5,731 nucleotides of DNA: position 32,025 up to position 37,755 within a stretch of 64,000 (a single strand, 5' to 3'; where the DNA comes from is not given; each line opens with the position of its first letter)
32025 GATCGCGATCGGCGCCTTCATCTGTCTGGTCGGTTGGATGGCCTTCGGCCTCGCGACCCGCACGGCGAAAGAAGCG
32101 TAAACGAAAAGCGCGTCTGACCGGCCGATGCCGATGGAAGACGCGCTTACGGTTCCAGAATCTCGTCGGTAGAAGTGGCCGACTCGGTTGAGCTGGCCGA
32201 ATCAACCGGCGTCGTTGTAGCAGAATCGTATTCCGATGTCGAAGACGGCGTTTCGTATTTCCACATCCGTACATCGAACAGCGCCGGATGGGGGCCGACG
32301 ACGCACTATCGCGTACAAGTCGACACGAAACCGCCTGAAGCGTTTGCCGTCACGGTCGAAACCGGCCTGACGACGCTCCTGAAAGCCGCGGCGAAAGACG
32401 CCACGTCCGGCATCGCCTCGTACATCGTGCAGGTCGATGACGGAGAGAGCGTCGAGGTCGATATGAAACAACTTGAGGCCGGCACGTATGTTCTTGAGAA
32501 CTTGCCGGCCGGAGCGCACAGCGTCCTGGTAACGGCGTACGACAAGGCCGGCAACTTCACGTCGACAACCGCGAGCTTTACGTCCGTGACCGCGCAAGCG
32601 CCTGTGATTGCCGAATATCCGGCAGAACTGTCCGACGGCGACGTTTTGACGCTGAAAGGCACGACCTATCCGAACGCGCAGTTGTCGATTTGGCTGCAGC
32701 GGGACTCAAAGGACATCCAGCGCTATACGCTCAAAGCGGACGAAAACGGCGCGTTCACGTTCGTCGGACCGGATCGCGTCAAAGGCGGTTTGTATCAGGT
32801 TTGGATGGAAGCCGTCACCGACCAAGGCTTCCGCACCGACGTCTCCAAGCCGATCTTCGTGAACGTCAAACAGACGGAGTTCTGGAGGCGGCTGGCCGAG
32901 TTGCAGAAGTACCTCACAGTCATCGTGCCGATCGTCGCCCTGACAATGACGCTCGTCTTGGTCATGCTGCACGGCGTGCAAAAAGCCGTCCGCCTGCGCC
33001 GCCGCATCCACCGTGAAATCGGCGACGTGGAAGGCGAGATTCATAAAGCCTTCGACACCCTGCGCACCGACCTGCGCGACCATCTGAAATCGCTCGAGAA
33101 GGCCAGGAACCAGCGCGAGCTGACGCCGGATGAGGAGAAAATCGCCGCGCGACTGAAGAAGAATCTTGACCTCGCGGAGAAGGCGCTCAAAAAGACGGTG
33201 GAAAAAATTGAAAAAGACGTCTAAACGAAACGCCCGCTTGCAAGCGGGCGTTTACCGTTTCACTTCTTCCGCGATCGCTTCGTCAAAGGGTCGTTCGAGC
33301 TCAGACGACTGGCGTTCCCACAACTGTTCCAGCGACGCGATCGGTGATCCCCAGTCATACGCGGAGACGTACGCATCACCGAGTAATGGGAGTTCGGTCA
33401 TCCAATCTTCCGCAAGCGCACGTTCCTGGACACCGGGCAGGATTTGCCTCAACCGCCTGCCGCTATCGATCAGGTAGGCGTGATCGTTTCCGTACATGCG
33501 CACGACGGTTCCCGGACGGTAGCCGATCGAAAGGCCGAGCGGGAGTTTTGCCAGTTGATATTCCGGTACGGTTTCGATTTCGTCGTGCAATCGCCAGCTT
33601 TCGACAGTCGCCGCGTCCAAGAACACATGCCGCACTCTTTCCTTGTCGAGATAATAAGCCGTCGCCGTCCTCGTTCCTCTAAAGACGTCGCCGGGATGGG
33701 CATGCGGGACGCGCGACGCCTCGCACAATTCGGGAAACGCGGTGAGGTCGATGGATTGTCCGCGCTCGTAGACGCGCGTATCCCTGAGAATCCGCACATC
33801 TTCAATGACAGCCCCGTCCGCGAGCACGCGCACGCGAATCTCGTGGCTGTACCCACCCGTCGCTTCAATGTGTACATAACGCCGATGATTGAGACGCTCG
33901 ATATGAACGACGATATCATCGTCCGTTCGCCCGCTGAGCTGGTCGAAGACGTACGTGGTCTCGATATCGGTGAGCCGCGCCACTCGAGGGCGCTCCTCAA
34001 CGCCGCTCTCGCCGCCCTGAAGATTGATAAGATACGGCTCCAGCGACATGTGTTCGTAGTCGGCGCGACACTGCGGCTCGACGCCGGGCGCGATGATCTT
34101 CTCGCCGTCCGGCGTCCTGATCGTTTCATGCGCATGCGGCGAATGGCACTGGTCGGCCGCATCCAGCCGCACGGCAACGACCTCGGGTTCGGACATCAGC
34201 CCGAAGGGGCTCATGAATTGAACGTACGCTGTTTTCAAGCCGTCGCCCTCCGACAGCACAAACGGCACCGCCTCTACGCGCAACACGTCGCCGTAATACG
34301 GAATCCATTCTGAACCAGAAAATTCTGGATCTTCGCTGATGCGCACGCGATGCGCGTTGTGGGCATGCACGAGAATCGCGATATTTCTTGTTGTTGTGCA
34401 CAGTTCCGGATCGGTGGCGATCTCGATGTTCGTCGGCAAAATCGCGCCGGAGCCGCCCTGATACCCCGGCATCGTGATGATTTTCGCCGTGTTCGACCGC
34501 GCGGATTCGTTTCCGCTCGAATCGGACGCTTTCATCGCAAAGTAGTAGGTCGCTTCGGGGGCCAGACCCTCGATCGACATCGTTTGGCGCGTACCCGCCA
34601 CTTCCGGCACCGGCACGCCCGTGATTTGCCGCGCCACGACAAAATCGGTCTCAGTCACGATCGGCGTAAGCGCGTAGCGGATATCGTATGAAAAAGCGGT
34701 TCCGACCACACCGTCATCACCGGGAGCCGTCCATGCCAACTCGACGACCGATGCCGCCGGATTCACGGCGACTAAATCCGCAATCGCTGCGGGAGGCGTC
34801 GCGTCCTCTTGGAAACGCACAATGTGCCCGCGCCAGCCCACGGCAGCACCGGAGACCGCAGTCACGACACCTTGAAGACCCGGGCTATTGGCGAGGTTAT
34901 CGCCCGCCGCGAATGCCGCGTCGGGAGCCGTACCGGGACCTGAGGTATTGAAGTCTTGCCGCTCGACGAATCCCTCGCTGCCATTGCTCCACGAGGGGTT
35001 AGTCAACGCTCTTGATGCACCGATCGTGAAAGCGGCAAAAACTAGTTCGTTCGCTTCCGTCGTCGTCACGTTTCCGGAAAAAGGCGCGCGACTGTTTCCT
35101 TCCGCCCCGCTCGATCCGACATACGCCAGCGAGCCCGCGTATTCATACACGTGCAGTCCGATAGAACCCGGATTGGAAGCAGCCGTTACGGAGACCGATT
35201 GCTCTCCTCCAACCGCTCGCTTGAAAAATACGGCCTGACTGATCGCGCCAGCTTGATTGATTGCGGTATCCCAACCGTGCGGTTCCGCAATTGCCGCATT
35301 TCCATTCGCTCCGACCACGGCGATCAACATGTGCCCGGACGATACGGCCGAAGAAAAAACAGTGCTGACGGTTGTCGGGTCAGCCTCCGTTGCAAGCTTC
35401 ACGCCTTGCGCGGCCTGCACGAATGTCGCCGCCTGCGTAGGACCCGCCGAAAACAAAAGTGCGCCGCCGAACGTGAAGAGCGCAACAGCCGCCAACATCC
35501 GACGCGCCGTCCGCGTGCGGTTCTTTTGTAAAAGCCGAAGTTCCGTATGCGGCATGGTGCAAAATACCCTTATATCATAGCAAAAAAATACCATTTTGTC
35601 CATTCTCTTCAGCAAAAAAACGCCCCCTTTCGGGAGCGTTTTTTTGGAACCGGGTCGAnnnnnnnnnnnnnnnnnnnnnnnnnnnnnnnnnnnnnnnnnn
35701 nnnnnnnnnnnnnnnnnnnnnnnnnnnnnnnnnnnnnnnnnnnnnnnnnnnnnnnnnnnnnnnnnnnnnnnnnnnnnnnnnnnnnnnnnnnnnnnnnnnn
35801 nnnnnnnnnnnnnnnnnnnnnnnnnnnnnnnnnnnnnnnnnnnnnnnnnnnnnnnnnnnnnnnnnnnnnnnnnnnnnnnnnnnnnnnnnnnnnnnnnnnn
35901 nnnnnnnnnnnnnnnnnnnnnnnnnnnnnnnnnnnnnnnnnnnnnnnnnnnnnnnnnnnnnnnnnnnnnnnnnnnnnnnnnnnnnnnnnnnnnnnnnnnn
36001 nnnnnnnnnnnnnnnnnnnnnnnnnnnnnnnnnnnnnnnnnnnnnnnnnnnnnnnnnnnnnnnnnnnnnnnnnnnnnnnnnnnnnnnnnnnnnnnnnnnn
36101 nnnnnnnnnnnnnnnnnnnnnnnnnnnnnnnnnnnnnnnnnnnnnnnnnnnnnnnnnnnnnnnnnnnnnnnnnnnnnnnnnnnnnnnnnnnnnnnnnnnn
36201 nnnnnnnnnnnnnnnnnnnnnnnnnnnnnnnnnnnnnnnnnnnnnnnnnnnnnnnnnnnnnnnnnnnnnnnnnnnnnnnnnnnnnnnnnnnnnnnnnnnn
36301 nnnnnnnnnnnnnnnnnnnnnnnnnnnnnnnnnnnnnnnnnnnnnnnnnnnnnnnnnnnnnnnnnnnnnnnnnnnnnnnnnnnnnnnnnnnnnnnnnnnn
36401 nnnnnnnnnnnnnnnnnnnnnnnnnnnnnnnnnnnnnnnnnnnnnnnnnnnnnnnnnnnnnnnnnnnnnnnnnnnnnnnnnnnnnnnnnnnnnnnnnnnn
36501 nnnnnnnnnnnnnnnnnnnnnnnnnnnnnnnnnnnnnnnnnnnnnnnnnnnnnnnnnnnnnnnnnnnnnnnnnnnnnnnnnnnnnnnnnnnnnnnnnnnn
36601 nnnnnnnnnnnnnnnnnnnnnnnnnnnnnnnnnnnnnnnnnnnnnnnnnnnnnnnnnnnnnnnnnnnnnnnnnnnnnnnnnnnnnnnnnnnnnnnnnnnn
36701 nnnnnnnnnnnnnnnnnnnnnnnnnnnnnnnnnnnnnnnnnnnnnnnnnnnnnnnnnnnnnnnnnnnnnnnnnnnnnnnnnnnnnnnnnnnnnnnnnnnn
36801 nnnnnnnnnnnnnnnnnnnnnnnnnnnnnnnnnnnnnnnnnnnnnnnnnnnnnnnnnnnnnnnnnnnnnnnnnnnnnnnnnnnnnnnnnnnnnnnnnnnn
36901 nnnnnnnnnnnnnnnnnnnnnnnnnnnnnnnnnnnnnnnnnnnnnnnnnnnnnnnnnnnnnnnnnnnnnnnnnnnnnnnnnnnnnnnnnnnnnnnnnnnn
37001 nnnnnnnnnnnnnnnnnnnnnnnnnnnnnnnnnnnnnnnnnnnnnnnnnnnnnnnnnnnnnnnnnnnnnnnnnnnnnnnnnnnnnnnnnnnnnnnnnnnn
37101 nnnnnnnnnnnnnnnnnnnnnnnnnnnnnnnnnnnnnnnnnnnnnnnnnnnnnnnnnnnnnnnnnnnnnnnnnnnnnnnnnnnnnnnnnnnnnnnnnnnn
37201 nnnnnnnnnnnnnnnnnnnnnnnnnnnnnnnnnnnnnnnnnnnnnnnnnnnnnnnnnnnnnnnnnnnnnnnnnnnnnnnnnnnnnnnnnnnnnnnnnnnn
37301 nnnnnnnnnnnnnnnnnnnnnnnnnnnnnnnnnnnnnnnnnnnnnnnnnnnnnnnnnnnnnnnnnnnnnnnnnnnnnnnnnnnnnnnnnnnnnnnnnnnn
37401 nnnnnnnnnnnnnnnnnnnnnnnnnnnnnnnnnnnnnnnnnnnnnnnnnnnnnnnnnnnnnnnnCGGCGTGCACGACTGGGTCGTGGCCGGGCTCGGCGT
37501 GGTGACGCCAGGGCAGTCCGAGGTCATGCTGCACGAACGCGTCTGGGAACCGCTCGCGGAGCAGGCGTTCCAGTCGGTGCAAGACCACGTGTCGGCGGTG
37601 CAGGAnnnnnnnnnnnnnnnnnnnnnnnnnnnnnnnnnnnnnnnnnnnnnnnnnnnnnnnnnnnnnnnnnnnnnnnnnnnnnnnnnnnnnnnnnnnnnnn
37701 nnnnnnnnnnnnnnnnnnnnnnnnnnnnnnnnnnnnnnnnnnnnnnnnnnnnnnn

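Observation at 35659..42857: Tandem paralogous giant secreted proteins carrying a novel six-cysteine ~47-aa module and swapped C-terminal domains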

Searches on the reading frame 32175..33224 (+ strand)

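Call 92: search_protein_families(library=pfam, proteins=[window:32175-33224:+], max_evalue=0.001)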
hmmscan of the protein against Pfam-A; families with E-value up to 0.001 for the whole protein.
window:32175-33224:+ (349 aa): 2 families
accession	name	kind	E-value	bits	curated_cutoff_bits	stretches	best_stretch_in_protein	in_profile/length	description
PF19077.6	Big_13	-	2.7e-07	31.5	27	1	84-136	44-99/102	Bacterial Ig-like domain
PF13620.12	CarboxypepD_reg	-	0.00015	22.5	32.3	0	82-133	16-64/82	Carboxypeptidase regulatory-like domain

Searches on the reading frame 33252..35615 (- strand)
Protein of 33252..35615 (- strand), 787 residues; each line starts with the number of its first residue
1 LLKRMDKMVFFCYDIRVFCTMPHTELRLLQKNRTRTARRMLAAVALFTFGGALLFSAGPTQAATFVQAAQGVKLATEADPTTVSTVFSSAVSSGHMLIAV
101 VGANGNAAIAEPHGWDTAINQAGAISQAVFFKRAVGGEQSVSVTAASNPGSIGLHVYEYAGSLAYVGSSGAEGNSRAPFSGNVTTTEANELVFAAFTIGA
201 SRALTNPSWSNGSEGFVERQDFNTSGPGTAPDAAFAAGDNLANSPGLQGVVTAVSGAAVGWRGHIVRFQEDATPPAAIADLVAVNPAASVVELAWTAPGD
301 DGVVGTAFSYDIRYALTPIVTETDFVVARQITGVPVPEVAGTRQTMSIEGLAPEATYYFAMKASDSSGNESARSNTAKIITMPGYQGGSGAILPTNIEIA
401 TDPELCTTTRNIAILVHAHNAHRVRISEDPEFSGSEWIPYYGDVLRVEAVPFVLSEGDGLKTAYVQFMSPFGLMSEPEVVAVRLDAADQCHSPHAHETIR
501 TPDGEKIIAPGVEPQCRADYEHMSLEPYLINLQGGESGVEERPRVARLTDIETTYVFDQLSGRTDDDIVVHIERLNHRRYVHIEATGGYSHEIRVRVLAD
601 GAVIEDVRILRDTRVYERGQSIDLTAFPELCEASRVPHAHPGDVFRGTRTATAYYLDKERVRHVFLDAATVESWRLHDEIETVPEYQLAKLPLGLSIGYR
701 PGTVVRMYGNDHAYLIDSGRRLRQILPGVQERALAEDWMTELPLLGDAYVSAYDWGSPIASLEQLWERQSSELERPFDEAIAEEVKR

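Call 3: search_protein_families(library=pfam, proteins=[window:33252-35615:-], max_evalue=1)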
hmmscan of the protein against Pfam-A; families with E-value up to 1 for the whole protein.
window:33252-35615:- (787 aa): 2 families
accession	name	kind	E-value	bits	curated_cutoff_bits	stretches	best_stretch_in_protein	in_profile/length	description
PF00041.27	fn3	-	0.00076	20.1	25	1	280-374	5-78/84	Fibronectin type III domain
PF16656.11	Pur_ac_phosph_N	-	0.16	13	30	1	333-369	55-84/93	Purple acid Phosphatase, N-terminal domain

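Call 4: search_protein_families(library=ncbifam, proteins=[window:33252-35615:-], max_evalue=1)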
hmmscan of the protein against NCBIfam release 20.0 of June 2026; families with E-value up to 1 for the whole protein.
window:33252-35615:- (787 aa): 2 families
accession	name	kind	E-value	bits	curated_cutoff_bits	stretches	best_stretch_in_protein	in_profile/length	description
TIGR00868.1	hCaCC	subfamily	0.00053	17.9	900.85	1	270-377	751-862/863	calcium-activated chloride channel protein 1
NF045522.1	MXAN_2561_fam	equivalog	0.0018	17.8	150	1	271-378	165-255/304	MXAN_2561 family MXYO-CTERM-anchored protein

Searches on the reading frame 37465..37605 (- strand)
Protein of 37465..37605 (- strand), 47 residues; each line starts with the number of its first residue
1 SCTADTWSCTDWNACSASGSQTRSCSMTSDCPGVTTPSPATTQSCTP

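Call 69: find_related_loci(query=A7, collection=genome_contigs, flank=3000)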
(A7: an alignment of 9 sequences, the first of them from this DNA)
Query A7 (47 aa) in genome_contigs; peptide patterns used: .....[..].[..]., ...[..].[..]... (x = any residue, [..] = any of these).
65 stretches matched a pattern; 22 encode a relative of the query (tblastn E <= 1e-3); 21 distinct loci.
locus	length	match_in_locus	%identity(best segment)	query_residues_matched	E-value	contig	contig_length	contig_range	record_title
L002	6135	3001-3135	91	2-46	7e-24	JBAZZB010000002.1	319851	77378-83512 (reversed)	MAG: Patescibacteria group bacterium isolate SO_2017_GW1_96 NODE_256_length_319851_cov_1.975354_OW334_2017, whole genome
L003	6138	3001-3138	87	2-47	3e-22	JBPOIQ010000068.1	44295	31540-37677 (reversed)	MAG: Minisyncoccota bacterium isolate MAG_380 c_000000562198, whole genome shotgun sequence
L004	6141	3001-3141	81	1-47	9e-22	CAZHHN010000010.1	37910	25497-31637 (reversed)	MAG TPA_asm: uncultured Gammaproteobacteria bacterium isolate SRP193066_co2_114 genome assembly, contig: NODE_514_length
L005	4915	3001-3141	79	1-47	1e-21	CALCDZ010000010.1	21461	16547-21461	MAG TPA_asm: uncultured bacterium isolate SRR6231216_bin.15_CONCOCT_v1.1_MAG genome assembly, contig: ERZ650311.608, who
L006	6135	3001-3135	78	1-45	2e-21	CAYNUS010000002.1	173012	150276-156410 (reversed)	MAG TPA_asm: uncultured Gammaproteobacteria bacterium isolate SRP239054_co1_192 genome assembly, contig: NODE_49_length_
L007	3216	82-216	84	1-45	7e-21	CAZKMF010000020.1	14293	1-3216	MAG TPA_asm: uncultured Gammaproteobacteria bacterium isolate SRP135725_co2_84 genome assembly, contig: k141_4667617, wh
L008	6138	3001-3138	74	1-46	2e-20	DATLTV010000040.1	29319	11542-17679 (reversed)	MAG TPA_asm: Candidatus Paceibacterota bacterium isolate SMAG_U13966 k141_62440, whole genome shotgun sequence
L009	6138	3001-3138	83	1-46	8e-21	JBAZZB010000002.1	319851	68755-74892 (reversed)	MAG: Patescibacteria group bacterium isolate SO_2017_GW1_96 NODE_256_length_319851_cov_1.975354_OW334_2017, whole genome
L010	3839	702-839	74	2-47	3e-20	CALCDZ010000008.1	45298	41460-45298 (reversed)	MAG TPA_asm: uncultured bacterium isolate SRR6231216_bin.15_CONCOCT_v1.1_MAG genome assembly, contig: ERZ650311.148, who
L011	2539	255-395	79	1-47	4e-20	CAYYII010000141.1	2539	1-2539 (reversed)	MAG TPA_asm: uncultured Gammaproteobacteria bacterium isolate SRP219642_co6_407 genome assembly, contig: NODE_44035_leng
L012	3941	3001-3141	74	1-47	8e-20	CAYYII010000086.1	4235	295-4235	MAG TPA_asm: uncultured Gammaproteobacteria bacterium isolate SRP219642_co6_407 genome assembly, contig: NODE_22058_leng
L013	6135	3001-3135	76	1-45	2e-19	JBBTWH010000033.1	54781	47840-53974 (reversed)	MAG: Patescibacteria group bacterium isolate H41-bin254_1 H41_bin254_1_000000000033, whole genome shotgun sequence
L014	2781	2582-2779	79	2-43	5e-19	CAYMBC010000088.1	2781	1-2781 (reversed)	MAG TPA_asm: uncultured Gammaproteobacteria bacterium isolate SRP300315_co1_28 genome assembly, contig: NODE_15883_lengt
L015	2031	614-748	73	1-45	3e-18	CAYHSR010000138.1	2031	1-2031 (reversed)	MAG TPA_asm: uncultured Gammaproteobacteria bacterium isolate ERP119705_co14_33 genome assembly, contig: NODE_156541_len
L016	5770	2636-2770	69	2-46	4e-17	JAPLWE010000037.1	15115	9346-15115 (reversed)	MAG: Candidatus Gribaldobacteria bacterium isolate LacPavin_0419_WC90_MAG_39_10 LacPavin_0419_WC90_scaffold_807898, whol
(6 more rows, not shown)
